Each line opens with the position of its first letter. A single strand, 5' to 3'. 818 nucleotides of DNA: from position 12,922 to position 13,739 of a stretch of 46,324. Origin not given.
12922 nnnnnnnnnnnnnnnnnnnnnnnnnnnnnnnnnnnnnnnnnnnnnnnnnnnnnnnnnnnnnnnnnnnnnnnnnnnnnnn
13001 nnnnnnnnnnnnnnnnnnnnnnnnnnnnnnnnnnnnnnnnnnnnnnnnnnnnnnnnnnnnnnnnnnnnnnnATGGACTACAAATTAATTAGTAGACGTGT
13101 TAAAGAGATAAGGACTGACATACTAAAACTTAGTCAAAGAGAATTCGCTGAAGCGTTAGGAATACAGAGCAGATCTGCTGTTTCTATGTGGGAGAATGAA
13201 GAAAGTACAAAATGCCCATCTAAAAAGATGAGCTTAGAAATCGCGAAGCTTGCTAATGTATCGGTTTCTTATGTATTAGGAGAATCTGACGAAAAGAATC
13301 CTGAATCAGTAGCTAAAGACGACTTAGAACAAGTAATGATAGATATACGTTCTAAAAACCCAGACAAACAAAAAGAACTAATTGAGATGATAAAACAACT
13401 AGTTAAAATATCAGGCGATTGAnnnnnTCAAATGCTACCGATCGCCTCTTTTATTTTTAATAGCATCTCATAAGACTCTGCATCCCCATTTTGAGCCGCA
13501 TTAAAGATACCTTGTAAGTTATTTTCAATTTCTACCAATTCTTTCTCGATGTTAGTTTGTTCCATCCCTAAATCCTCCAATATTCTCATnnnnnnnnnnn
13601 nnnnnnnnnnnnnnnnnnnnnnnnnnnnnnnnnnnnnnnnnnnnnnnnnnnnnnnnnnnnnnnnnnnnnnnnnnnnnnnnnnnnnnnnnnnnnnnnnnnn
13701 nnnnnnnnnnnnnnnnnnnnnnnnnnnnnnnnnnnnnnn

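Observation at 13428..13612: Perfect palindrome plus a 45-aa ORF that runs head-on into the 3' end of the cI-like repressor gene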

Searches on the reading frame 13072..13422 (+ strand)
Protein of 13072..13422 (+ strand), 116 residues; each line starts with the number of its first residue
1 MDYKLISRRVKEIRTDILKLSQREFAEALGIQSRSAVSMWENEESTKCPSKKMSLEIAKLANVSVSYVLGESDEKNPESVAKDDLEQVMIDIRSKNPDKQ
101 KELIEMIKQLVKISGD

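Call 4: search_protein_families(library=pfam, proteins=[window:13072-13422:+], max_evalue=0.01)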
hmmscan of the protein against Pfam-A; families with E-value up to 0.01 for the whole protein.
window:13072-13422:+ (116 aa): 2 families
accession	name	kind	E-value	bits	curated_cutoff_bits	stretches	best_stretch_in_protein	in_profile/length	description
PF01381.28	HTH_3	-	6.1e-10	39.4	23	1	11-67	2-54/55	Helix-turn-helix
PF12844.13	HTH_19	-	0.00022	21.5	30.2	1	8-68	2-58/64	Helix-turn-helix domain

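Call 24: find_related_loci(query=window:13072-13419:+, collection=viral_contigs, flank=3000)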
Query window:13072-13419:+ (116 aa) in viral_contigs; peptide patterns used: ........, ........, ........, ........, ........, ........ (x = any residue, [..] = any of these).
77 stretches matched a pattern; 66 encode a relative of the query (tblastn E <= 1e-3); 66 distinct loci.
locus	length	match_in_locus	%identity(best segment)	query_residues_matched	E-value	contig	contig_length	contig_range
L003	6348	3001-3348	100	1-116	2e-73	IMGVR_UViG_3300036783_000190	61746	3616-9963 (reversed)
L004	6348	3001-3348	100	1-116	2e-73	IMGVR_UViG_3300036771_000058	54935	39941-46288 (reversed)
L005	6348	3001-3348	87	1-116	1e-65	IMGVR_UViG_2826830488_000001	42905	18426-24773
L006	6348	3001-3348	87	1-116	1e-65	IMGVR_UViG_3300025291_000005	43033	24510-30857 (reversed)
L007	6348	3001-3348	82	1-116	1e-61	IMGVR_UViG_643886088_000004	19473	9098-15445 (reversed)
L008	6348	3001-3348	82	1-116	1e-61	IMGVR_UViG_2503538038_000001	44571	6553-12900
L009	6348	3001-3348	82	1-116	1e-61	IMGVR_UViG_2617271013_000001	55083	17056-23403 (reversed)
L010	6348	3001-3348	84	1-116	2e-61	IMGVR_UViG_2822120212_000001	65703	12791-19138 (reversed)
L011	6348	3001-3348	84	1-116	2e-61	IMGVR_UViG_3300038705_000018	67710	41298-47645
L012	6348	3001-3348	81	1-116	4e-61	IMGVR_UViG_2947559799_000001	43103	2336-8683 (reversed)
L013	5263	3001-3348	81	1-116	3e-61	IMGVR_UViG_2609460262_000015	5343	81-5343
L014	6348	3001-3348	81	1-116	2e-61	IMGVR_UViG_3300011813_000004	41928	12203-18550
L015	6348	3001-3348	84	1-116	2e-61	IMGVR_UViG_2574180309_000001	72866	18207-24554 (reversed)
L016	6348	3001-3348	84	1-116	2e-61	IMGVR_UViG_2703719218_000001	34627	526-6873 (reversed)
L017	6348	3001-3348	81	1-116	2e-61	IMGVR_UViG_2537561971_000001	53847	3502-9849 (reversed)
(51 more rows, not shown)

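Call 25: find_related_loci(query=window:13072-13419:+, collection=genome_contigs, flank=3000)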
Query window:13072-13419:+ (116 aa) in genome_contigs; peptide patterns used: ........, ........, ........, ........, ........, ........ (x = any residue, [..] = any of these).
168 stretches matched a pattern; 5 encode a relative of the query (tblastn E <= 1e-3); 5 distinct loci.
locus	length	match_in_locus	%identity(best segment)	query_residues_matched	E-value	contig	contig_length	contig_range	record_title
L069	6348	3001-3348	81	1-116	3e-62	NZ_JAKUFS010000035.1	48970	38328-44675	Bacillus cereus group sp. BfR-BA-01380 contig00035, whole genome shotgun sequence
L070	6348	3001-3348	83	1-116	4e-62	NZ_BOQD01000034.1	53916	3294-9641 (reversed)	Bacillus hominis strain BML-BC059 BML-BC059_contig_34, whole genome shotgun sequence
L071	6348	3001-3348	66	1-116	7e-51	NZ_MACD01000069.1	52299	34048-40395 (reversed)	Bacillus pacificus strain EB422 contig69, whole genome shotgun sequence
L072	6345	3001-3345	55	1-116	7e-42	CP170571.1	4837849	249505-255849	Bacillus toyonensis strain GXUN31-2 chromosome, complete genome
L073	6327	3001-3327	40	1-108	2e-20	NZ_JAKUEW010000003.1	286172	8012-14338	Bacillus cereus group sp. BfR-BA-01430 contig00003, whole genome shotgun sequence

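Call 78: search_solved_structures(query=window:13072-13419:+, max_evalue=0.01)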
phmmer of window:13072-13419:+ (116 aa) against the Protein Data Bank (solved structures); distinct sequences matched with E-value up to 0.01: 1.
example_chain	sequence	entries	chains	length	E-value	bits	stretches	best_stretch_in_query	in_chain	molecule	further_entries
8tac_A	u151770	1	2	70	0.0016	21.9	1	3-62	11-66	DBP48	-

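Call 80: search_protein_families(library=phrogs, proteins=[window:13072-13419:+], max_evalue=0.001)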
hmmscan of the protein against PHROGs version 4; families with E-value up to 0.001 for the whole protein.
window:13072-13419:+ (116 aa): 8 families
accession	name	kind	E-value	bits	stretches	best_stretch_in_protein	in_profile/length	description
phrog_8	-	transcription regulation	4.7e-22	79.9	1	3-106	74-179/346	transcriptional regulator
phrog_4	-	transcription regulation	8.8e-11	42.4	1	6-95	137-205/400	transcriptional repressor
phrog_3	-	transcription regulation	2.6e-09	38.4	1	3-96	86-178/430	transcriptional repressor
phrog_2104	-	unknown function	1.2e-05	26.4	1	8-44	42-76/103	-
phrog_35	-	transcription regulation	1.5e-05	26.1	1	21-66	88-129/181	transcriptional repressor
phrog_2439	-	transcription regulation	2.1e-05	24.6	1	4-80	6-78/367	transcriptional regulator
phrog_2328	-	transcription regulation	6.5e-05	23.7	1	18-78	27-86/128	transcriptional repressor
phrog_7241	-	transcription regulation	0.00083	20.4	0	14-64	69-116/122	transcriptional regulator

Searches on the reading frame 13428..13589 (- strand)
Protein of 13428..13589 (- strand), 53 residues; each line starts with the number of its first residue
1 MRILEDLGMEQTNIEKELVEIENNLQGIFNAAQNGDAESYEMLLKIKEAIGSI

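Call 4: search_protein_families(library=pfam, proteins=[window:13428-13589:-], max_evalue=0.01)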
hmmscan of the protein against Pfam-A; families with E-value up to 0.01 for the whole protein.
window:13428-13589:- (53 aa): 1 family
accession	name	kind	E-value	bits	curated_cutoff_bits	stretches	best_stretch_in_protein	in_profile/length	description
PF07710.16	P53_tetramer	-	0.0063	16.3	20.7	0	38-49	20-31/42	P53 tetramerisation motif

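Call 79: search_solved_structures(query=A3, max_evalue=1)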
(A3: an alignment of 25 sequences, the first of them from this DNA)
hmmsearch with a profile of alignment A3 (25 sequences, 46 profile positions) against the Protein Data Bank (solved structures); distinct sequences matched with E-value up to 1: 22.
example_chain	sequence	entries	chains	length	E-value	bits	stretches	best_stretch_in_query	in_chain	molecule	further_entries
7unh_A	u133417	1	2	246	0.00033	24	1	9-31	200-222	SP2 designed chlorophyll dimer protein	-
7uni_A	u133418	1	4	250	0.00036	23.8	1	9-31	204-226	SP2-ZnPPaM designed chlorophyll dimer protein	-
8glt_1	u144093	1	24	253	0.014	18.7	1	9-31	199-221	C2-chlorophyll-comp_O32-15_ctermHis, polyalanine model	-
5ziy_A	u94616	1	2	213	0.05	17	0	16-38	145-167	Flagellar hook-associated protein 3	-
7jrq_A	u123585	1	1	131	0.085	16.2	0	23-38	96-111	MPP1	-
6dm9_B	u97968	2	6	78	0.11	15.9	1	8-39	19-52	DHD15_extended_B | DHD15_closed_B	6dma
9cte_A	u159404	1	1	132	0.19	15.1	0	23-38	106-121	De novo protein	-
7rmx_A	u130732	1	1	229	0.19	15.1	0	18-37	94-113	Tunable symmetric protein, D_3_212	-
6z35_A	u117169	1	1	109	0.19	15.1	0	23-38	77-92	Maquette 2-1ip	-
2xzr_A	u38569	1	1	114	0.22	14.9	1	4-26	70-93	IMMUNOGLOBULIN-BINDING PROTEIN EIBD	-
4n21_A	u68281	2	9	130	0.25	14.8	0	9-27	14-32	GP2 Ectodomain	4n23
9m7y_G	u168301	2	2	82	0.34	14.3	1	12-39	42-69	gp79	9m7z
6vp8_B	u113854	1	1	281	0.43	14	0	18-29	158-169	Leucine-rich repeat serine/threonine-protein kinase 2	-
7jh6_A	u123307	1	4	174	0.46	13.9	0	23-38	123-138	Two-domain di-Zn(II) and porphyrin-binding protein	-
5apq_A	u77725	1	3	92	0.48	13.8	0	2-26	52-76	GENERAL CONTROL PROTEIN GCN4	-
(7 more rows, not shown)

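Call 80: search_protein_families(library=phrogs, proteins=[window:13428-13565:-], max_evalue=0.001)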
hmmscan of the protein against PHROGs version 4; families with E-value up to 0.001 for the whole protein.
window:13428-13565:- (45 aa): 1 family
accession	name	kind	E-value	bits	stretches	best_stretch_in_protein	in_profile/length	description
phrog_7267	-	unknown function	4.9e-18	65.9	1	1-45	1-45/45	-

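Call 81: find_homologous_proteins(query=window:13431-13565:-, max_evalue=0.001)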
Query seq(45 aa) (45 aa): 11 proteins with E <= 0.001 among 11 candidates.
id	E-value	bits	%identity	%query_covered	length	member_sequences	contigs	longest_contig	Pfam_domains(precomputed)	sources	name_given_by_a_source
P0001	1.4e-19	84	100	100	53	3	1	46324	-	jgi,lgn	jgi:hypothetical protein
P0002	5.2e-16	73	84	100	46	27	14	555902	-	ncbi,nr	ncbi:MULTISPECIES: hypothetical protein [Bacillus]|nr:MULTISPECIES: hypothetical protein [Bacillus] 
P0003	1.3e-15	72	87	100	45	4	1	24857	-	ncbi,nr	ncbi:hypothetical protein N7X28_28670 [Bacillus sp. SM-B1]|nr:hypothetical protein [Bacillus sp. SM-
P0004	8.0e-15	70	87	100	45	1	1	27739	-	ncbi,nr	ncbi:hypothetical protein [Bacillus sp. XF8]|nr:hypothetical protein [Bacillus sp. XF8] MBO1583004.1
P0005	1.9e-14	69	80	100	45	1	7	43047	-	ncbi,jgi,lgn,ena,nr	ncbi:hypothetical protein [Bacillus pseudomycoides]|nr:hypothetical protein [Bacillus pseudomycoides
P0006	5.7e-14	67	88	89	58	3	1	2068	-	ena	-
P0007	5.8e-14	67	80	100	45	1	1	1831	-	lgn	-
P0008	8.2e-14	67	80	100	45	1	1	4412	-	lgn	-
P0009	1.4e-6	45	62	100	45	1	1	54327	-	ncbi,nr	ncbi:hypothetical protein [Bacillus sp. TL12]|nr:hypothetical protein [Bacillus sp. TL12] MCI0767398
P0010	4.8e-6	43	60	100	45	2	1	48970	-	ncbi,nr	ncbi:hypothetical protein [Bacillus cereus group sp. BfR-BA-01380]|nr:hypothetical protein [Bacillus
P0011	3.9e-5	40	60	100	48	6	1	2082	-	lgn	-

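Call 89: predict_structure(alignment_id=A5)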
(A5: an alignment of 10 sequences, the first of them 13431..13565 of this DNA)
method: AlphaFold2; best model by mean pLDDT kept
length: 45 residues; sequences in the alignment: 10
mean_pLDDT: 93.4   pTM: 0.66
mean pLDDT of the five models: 93.4, 92.1, 91.4, 89.8, 89.3
residues with pLDDT >= 90: 39; 70-90: 3; 50-70: 3; < 50: 0
segments of 3 or more residues with pLDDT < 50: none
pLDDT, mean of each block of 10 residues (from residue 1): 85 97 98 97 88
secondary structure, 60 per line:
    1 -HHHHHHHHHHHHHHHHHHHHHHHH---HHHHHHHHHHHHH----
elements in order: H2-25 H29-41
